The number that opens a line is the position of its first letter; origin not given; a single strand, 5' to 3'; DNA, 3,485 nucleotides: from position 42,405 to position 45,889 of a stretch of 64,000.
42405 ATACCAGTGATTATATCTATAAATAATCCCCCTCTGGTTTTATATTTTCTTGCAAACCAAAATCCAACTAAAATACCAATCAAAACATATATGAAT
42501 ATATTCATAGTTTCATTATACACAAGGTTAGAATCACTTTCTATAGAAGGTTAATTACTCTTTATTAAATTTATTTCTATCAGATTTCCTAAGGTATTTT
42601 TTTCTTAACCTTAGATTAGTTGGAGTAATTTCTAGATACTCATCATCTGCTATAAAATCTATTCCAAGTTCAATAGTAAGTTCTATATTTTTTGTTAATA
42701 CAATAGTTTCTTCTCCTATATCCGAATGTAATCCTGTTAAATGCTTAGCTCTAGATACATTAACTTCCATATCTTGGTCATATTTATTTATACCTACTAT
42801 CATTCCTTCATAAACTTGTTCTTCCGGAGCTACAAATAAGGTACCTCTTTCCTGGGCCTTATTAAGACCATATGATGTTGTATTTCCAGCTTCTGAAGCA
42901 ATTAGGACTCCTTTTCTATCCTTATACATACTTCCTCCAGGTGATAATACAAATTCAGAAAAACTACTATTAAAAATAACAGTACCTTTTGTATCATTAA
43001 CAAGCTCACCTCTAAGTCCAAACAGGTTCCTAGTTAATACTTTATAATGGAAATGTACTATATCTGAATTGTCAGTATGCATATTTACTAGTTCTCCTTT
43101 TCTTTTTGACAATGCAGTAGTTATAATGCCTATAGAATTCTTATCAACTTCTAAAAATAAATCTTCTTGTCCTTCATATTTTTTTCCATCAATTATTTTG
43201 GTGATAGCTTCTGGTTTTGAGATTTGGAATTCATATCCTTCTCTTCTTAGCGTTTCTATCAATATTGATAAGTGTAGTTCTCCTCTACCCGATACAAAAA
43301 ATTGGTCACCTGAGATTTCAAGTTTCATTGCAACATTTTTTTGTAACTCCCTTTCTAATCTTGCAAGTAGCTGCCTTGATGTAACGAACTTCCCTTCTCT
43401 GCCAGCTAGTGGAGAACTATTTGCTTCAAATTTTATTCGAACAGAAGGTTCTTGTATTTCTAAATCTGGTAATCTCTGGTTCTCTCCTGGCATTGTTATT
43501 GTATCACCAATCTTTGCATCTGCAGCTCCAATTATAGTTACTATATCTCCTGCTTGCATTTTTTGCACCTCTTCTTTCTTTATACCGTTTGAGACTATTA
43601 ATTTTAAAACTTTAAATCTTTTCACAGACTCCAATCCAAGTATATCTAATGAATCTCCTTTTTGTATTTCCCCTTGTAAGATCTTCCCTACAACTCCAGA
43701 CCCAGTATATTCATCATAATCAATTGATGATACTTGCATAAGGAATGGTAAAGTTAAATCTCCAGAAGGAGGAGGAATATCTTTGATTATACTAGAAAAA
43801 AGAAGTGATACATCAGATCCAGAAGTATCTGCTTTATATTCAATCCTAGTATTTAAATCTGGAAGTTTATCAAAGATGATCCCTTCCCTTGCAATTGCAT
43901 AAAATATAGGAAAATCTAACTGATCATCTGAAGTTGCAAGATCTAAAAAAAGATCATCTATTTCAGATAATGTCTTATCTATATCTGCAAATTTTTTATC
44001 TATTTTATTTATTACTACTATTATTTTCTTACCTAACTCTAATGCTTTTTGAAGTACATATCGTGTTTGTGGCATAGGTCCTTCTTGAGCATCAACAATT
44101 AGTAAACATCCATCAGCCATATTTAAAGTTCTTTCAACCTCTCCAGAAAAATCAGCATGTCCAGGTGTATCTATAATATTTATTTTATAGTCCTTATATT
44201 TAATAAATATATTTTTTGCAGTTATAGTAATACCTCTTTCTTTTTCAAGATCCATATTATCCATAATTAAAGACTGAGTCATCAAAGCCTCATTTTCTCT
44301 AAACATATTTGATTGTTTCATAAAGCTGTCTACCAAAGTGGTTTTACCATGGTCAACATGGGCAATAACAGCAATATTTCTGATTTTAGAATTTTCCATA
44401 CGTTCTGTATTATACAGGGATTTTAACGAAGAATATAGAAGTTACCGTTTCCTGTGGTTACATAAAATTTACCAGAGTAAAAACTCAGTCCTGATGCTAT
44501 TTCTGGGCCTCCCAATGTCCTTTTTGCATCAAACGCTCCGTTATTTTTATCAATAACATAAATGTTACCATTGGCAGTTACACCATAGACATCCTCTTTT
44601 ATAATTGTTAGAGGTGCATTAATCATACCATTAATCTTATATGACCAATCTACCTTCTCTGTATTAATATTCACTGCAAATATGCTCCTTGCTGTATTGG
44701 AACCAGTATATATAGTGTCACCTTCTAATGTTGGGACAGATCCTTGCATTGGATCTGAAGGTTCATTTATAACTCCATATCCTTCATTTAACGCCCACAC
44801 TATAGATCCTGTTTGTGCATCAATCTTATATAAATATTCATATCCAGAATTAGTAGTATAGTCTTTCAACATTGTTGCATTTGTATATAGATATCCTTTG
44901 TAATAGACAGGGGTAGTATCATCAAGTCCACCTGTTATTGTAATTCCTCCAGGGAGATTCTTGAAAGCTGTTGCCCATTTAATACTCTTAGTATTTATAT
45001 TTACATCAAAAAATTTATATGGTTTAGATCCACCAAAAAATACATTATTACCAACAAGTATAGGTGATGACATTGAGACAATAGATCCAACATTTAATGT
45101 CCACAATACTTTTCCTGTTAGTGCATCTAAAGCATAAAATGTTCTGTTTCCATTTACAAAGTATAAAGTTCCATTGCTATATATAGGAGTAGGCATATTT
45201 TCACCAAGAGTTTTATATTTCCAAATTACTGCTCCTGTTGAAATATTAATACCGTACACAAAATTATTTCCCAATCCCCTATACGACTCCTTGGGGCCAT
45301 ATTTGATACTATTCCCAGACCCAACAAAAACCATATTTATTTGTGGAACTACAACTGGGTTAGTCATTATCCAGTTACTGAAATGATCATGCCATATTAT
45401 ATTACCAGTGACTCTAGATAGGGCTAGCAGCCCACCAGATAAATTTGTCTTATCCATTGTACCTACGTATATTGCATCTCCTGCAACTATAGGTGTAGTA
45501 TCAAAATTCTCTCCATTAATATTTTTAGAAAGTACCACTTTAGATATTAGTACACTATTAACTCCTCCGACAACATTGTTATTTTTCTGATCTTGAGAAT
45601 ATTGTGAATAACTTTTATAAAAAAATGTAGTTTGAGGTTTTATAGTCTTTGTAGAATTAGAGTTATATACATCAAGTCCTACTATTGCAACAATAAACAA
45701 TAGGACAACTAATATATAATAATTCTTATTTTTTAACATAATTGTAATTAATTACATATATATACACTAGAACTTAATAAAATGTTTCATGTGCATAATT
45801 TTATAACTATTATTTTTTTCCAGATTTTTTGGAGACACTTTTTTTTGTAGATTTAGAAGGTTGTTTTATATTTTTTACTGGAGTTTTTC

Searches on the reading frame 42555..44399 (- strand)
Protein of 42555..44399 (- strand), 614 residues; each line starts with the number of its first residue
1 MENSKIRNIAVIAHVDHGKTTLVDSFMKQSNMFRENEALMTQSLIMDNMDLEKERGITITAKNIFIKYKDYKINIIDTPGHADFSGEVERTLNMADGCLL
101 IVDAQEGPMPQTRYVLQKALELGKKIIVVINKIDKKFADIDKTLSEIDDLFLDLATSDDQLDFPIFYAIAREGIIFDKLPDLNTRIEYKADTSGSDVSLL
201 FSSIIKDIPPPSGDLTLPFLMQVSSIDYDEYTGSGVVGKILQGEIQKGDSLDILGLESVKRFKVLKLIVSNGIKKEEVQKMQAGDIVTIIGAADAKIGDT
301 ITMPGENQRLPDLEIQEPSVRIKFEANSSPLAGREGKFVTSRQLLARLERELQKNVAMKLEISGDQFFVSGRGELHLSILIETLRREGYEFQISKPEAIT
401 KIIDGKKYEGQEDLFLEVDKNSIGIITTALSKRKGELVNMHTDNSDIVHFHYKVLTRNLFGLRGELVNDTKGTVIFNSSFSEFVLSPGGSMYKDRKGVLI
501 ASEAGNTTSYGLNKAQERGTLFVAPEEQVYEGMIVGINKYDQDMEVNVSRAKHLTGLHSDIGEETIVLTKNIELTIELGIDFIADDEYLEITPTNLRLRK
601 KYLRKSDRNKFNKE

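Call 9: search_protein_families(library=pfam, proteins=[window:42555-44399:-], max_evalue=0.00001)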
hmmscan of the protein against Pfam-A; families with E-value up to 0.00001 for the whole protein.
window:42555-44399:- (614 aa): 7 families
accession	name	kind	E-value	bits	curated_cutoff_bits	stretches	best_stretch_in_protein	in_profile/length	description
PF00009.33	GTP_EFTU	-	8.9e-57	192.2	26.5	1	5-180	2-179/188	Elongation factor Tu GTP binding domain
PF21018.2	BipA_C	-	3.1e-38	130.3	23.8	1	496-604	1-109/110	TypA/BipA C-terminal domain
PF00679.30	EFG_C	-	1.3e-10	41.6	27.9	1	409-488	4-83/89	Elongation factor G C-terminus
PF03144.31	GTP_EFTU_D2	-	7.5e-10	39.6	30.3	1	236-302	4-73/73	Elongation factor Tu domain 2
PF01926.29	MMR_HSR1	-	4.8e-08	33.5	21.9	1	15-132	8-113/113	50S ribosome-binding GTPase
PF22042.2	EF-G_D2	-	3.1e-07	30.9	27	1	219-302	2-82/84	Elongation factor G domain 2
PF02421.24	FeoB_N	-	8.4e-06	25.8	27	0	56-148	32-126/156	Ferrous iron transport protein B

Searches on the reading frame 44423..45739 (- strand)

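Call 9: search_protein_families(library=pfam, proteins=[window:44423-45739:-], max_evalue=0.00001)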
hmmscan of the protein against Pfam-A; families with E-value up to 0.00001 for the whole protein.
window:44423-45739:- (438 aa): 3 families
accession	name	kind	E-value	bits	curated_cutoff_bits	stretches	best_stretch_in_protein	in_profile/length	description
PF13360.13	PQQ_2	-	8.2e-27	94.8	27.6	2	157-249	41-136/233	Outer membrane protein assembly factor BamB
PF13570.13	Beta-prop_ACSF4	-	1.8e-25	90.4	133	2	155-259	67-173/329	Beta-alanine-activating enzyme, beta-propeller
PF01011.28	PQQ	-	8.2e-10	38.4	26.7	0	180-216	48-84/595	Glucose/ethanol/alcohol dehydrogenase, beta-propeller domain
